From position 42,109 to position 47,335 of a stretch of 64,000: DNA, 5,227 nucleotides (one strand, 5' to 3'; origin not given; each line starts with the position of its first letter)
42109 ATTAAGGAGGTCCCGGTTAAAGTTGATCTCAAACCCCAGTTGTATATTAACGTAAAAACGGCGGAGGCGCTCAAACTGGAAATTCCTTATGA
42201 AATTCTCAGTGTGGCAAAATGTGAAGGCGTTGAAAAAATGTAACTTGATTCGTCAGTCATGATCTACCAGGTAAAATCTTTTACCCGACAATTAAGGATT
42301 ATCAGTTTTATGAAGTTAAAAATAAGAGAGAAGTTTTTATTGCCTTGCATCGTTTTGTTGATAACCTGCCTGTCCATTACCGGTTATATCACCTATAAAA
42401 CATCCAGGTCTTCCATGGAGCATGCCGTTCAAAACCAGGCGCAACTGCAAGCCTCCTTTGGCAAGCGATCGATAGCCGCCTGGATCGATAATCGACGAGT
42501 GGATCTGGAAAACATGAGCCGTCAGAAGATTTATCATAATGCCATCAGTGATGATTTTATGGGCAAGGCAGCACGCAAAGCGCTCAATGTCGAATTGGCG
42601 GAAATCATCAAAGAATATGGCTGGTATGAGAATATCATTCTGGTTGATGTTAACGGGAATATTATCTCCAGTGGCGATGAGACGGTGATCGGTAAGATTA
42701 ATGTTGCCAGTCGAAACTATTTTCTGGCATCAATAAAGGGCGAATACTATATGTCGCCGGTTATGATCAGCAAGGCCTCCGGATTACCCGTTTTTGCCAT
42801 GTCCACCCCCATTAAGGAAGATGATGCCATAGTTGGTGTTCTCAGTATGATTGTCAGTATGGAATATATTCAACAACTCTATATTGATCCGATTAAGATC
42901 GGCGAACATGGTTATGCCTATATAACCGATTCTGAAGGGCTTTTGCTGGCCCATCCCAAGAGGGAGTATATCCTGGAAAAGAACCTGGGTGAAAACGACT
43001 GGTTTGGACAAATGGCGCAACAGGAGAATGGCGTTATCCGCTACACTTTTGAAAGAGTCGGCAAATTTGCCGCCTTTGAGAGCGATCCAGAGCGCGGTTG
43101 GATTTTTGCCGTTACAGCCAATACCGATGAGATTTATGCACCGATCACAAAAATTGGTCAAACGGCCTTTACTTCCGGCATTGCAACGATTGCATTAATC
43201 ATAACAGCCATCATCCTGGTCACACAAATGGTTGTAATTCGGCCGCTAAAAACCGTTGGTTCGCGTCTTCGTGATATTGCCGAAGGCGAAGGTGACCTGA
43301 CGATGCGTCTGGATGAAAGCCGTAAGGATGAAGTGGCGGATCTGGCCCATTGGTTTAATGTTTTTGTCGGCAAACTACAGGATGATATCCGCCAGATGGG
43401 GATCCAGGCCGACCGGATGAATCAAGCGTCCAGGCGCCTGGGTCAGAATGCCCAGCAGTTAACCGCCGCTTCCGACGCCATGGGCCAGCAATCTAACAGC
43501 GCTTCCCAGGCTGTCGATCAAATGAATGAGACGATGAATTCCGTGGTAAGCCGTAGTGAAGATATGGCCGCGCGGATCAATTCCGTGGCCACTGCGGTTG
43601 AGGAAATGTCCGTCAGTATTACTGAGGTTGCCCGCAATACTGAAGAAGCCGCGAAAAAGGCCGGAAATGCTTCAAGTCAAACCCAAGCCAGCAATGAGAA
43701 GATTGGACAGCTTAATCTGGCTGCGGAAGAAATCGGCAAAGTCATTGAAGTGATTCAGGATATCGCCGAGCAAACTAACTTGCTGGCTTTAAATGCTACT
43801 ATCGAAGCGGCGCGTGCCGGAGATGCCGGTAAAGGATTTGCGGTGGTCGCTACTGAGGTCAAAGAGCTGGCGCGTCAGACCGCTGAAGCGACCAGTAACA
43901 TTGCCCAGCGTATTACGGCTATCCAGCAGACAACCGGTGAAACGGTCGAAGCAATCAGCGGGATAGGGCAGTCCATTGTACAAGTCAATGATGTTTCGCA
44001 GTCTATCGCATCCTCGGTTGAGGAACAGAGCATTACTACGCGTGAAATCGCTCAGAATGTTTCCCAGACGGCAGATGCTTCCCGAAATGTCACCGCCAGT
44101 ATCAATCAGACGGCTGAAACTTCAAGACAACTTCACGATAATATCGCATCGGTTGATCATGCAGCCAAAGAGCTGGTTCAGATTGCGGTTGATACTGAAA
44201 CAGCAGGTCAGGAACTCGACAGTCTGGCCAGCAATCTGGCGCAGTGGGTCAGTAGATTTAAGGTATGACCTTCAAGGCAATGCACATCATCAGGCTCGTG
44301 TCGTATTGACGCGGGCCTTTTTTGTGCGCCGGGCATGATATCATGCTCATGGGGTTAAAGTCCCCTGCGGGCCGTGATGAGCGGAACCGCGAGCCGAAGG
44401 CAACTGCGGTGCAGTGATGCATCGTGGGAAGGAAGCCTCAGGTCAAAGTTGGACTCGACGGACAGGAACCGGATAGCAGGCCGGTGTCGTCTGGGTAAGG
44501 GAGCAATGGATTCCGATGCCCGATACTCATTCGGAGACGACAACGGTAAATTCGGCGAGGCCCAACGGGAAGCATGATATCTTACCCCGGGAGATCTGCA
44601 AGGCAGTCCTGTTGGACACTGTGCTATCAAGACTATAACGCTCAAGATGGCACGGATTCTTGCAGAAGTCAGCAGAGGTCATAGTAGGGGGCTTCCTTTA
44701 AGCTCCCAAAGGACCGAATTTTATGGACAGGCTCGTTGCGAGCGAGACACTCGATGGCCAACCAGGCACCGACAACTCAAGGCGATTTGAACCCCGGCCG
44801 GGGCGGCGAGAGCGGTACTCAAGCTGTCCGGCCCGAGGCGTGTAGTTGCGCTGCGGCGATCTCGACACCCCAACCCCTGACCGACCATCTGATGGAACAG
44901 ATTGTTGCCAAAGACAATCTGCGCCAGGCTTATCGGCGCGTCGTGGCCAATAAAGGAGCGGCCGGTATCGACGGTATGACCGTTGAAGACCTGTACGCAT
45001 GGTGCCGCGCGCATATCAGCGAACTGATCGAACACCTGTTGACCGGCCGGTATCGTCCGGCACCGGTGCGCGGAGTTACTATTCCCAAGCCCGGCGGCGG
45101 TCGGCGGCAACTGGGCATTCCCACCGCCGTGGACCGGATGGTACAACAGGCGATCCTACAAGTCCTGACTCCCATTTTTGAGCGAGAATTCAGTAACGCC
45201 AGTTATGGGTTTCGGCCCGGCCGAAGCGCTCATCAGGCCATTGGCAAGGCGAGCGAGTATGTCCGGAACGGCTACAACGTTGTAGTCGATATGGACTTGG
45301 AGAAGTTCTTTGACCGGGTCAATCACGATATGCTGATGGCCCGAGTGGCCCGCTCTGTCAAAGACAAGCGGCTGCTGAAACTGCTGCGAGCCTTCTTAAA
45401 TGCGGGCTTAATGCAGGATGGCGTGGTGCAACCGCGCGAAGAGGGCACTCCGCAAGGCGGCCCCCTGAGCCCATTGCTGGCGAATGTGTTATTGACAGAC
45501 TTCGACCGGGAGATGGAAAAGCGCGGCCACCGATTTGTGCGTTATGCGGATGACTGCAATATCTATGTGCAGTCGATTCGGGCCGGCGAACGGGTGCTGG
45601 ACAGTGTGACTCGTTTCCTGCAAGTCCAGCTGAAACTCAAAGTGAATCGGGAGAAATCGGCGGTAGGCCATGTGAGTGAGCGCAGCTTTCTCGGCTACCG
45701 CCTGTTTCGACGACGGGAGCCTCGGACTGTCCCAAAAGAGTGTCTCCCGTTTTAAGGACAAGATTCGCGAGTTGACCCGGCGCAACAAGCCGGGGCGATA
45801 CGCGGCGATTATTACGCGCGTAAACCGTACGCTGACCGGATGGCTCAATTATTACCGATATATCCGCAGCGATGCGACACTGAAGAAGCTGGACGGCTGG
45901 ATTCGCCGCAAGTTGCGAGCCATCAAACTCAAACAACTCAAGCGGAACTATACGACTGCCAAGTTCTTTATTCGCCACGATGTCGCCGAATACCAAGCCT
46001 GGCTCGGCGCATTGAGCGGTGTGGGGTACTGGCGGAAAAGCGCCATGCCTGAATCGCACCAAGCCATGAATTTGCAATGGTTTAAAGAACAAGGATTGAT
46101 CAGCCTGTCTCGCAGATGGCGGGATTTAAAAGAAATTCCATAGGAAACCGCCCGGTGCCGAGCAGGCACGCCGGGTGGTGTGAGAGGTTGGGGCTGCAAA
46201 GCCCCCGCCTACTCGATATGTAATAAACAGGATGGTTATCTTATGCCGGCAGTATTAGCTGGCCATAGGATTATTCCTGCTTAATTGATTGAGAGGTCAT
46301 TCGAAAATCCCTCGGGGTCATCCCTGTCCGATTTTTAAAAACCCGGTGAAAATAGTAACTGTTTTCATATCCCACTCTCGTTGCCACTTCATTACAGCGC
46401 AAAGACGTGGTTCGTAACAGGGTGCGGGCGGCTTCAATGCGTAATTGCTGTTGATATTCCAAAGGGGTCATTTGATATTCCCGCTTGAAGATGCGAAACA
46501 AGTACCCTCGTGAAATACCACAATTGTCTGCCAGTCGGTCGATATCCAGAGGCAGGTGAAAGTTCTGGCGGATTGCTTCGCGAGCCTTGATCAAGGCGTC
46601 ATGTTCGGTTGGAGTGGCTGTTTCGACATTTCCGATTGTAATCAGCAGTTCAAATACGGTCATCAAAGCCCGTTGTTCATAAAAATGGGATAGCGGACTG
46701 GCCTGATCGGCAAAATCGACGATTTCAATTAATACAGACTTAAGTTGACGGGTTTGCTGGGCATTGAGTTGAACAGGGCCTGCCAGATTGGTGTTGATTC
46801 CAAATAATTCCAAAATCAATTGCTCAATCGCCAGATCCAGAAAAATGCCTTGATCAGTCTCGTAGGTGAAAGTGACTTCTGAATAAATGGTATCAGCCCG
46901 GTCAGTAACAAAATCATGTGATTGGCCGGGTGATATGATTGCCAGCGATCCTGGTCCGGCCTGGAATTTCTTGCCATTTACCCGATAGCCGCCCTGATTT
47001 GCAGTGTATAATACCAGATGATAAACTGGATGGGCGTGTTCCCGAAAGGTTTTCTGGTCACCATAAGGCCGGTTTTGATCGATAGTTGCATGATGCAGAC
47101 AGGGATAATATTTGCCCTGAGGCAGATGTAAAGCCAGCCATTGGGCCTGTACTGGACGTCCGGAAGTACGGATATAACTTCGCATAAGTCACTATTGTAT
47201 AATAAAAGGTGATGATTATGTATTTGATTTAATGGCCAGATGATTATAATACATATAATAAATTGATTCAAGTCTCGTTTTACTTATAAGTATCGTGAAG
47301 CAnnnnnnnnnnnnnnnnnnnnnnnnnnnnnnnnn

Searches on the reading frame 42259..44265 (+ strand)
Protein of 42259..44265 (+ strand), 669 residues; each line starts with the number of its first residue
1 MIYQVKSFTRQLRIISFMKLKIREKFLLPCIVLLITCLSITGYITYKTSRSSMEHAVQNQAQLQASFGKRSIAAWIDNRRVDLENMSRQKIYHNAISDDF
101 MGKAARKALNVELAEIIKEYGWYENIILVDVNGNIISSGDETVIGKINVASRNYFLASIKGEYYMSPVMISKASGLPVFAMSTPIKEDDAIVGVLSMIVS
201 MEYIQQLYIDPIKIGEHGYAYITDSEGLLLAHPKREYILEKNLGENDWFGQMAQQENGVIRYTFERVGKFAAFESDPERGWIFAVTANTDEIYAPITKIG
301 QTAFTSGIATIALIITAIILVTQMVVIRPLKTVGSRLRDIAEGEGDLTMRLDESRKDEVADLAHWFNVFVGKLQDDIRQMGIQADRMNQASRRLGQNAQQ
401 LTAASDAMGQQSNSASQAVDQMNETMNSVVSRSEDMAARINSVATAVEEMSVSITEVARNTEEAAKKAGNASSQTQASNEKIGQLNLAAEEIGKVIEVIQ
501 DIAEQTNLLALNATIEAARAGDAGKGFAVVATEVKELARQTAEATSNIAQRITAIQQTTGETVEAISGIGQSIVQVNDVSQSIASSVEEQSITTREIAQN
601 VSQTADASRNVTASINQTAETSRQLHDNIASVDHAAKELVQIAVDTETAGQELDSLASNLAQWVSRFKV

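Call 19: search_protein_families(library=pfam, proteins=[window:42259-44265:+], max_evalue=0.001)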
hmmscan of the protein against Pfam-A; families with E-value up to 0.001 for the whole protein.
window:42259-44265:+ (669 aa): 4 families
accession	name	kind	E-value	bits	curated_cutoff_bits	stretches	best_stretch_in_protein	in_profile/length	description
PF00015.26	MCPsignal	-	2.7e-34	118.9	34.6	1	456-633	2-169/172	Methyl-accepting chemotaxis protein (MCP) signalling domain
PF02743.24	dCache_1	-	2.8e-24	86.4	45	1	56-285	6-239/240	Cache domain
PF00672.30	HAMP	-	1.1e-07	32.5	25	1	326-375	6-53/53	HAMP domain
PF11887.13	Mce4_CUP1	-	7.2e-05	22.9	32.6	0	375-458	61-144/222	Cholesterol uptake porter CUP1 of Mce4, putative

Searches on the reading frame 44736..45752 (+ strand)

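Call 19: search_protein_families(library=pfam, proteins=[window:44736-45752:+], max_evalue=0.001)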
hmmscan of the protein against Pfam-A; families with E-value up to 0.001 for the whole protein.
window:44736-45752:+ (339 aa): 1 family
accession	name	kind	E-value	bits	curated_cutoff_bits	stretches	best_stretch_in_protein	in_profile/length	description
PF00078.32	RVT_1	-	3e-40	138.6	29.6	1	116-323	1-205/205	Reverse transcriptase (RNA-dependent DNA polymerase)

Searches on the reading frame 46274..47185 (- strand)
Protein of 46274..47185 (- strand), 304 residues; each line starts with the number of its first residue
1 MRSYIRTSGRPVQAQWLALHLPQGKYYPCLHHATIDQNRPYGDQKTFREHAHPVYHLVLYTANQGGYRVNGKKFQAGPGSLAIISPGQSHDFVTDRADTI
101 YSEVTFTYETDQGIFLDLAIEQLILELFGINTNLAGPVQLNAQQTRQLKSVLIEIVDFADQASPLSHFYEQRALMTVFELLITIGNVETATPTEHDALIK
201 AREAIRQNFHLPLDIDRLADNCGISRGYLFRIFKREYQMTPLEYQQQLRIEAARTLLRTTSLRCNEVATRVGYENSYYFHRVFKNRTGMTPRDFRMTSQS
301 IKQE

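Call 19: search_protein_families(library=pfam, proteins=[window:46274-47185:-], max_evalue=0.001)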
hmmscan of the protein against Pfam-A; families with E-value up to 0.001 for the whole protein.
window:46274-47185:- (304 aa): 3 families
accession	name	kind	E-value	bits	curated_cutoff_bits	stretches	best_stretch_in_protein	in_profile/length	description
PF12833.13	HTH_18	-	2.4e-22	79.4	33.6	1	218-295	1-78/80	Helix-turn-helix domain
PF00165.29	HTH_AraC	-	7.5e-22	77.4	26.6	2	257-295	1-41/42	Bacterial regulatory helix-turn-helix proteins, AraC family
PF02311.25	AraC_binding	-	5.9e-09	36.2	21.1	1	43-98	12-67/135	AraC-like ligand binding domain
